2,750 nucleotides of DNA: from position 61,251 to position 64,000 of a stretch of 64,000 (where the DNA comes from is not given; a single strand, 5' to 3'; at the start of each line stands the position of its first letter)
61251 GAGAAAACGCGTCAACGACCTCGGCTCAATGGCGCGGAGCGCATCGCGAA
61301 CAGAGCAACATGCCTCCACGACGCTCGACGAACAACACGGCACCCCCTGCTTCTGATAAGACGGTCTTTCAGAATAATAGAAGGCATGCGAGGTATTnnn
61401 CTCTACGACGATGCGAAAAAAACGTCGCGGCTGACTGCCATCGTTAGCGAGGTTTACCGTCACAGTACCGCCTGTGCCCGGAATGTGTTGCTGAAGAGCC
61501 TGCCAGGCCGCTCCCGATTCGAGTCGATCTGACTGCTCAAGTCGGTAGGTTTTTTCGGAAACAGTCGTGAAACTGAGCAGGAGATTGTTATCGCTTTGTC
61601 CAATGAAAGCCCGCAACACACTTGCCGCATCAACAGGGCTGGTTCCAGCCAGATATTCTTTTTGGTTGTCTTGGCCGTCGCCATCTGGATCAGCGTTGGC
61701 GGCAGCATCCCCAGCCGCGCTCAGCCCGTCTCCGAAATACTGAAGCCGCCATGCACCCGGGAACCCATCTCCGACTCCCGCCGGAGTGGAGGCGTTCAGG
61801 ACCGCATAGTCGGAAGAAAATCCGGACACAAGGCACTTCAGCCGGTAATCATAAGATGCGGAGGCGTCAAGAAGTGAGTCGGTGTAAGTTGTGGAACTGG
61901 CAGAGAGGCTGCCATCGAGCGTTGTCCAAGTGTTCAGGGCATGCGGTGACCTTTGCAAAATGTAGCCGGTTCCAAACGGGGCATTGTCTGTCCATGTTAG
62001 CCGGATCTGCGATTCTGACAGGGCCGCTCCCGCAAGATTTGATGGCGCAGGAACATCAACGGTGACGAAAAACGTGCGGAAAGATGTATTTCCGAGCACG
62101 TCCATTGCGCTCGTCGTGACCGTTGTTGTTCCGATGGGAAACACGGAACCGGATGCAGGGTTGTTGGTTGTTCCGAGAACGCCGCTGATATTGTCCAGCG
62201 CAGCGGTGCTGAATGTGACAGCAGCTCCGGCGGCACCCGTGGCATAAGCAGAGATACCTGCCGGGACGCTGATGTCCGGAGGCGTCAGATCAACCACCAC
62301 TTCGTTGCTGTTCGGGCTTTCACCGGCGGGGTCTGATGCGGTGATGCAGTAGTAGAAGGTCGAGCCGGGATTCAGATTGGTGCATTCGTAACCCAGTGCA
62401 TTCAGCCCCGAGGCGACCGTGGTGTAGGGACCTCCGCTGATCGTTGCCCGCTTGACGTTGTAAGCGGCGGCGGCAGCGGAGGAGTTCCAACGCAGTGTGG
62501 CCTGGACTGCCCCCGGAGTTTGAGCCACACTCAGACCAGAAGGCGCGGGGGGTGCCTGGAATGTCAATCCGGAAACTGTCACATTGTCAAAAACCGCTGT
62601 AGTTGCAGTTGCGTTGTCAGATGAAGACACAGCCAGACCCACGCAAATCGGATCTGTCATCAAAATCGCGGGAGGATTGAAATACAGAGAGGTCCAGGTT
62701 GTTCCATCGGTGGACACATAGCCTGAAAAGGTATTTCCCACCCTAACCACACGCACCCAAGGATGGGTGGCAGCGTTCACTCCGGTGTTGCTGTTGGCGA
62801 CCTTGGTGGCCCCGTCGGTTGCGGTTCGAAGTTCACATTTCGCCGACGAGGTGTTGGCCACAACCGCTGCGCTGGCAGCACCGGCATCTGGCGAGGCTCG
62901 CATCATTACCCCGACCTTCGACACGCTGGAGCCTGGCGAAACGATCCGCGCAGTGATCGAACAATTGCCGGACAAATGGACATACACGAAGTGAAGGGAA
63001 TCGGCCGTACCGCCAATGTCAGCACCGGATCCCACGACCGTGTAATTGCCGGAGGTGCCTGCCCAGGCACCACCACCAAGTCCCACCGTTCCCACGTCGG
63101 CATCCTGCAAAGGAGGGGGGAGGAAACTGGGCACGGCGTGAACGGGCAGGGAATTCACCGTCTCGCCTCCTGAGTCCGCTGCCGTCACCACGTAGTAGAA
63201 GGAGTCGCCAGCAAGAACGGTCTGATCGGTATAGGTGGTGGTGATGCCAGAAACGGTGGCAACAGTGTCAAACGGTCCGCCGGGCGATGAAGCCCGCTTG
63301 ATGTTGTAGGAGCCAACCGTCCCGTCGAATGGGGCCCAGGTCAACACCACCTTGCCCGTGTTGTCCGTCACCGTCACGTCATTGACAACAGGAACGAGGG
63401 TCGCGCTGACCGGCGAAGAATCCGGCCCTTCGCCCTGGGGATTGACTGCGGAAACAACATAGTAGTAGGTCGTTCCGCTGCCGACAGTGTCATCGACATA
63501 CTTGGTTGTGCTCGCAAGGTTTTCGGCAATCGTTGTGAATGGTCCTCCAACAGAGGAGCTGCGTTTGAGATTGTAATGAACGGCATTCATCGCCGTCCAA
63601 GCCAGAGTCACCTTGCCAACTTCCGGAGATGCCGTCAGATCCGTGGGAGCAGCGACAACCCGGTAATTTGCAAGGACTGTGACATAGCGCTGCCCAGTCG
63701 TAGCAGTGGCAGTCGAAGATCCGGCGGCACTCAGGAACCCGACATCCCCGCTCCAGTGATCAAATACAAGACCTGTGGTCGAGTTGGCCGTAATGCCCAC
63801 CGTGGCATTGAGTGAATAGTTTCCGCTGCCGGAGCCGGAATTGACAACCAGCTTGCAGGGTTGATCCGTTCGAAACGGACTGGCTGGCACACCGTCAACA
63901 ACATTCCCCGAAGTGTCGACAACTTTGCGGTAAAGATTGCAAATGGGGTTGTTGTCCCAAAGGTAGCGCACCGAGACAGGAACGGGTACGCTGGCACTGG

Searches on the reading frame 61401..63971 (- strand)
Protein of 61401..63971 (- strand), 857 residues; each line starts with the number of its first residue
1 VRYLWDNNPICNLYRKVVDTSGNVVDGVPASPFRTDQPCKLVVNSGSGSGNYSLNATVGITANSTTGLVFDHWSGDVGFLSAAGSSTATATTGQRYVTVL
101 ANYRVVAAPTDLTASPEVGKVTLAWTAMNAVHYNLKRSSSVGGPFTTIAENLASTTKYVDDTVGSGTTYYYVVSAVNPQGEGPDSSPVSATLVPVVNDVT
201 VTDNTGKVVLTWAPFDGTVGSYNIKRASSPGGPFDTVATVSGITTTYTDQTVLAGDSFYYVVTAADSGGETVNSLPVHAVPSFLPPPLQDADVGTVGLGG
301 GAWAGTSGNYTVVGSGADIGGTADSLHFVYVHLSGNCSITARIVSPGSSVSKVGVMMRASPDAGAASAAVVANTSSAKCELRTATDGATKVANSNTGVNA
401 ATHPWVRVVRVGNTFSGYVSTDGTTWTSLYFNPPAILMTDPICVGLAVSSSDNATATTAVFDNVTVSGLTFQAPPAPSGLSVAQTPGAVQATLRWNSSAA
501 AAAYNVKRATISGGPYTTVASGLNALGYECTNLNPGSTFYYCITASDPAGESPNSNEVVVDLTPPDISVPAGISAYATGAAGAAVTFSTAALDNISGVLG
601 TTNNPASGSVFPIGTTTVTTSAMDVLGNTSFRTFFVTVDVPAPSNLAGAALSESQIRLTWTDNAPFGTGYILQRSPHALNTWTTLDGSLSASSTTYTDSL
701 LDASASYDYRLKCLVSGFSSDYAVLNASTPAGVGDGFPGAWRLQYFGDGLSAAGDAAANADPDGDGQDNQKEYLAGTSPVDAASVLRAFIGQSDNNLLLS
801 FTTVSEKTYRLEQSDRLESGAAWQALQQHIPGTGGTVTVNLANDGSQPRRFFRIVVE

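Call 56: search_protein_families(library=pfam, proteins=[window:61401-63971:-], max_evalue=0.001)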
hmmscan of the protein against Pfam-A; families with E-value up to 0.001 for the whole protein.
window:61401-63971:- (857 aa): 4 families
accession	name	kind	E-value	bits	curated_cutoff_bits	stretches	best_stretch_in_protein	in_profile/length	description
PF00041.27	fn3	-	8e-14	52.1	25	0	476-559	2-82/84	Fibronectin type III domain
PF02494.22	HYR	-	5.8e-09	36.6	21.7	1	560-638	1-81/81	HYR domain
PF07081.18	DUF1349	-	2.7e-05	24.4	32.4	1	322-466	35-176/179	Protein of unknown function (DUF1349)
PF18998.6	Flg_new_2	-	7.7e-05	23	23.6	1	47-104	14-70/73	Divergent InlB B-repeat domain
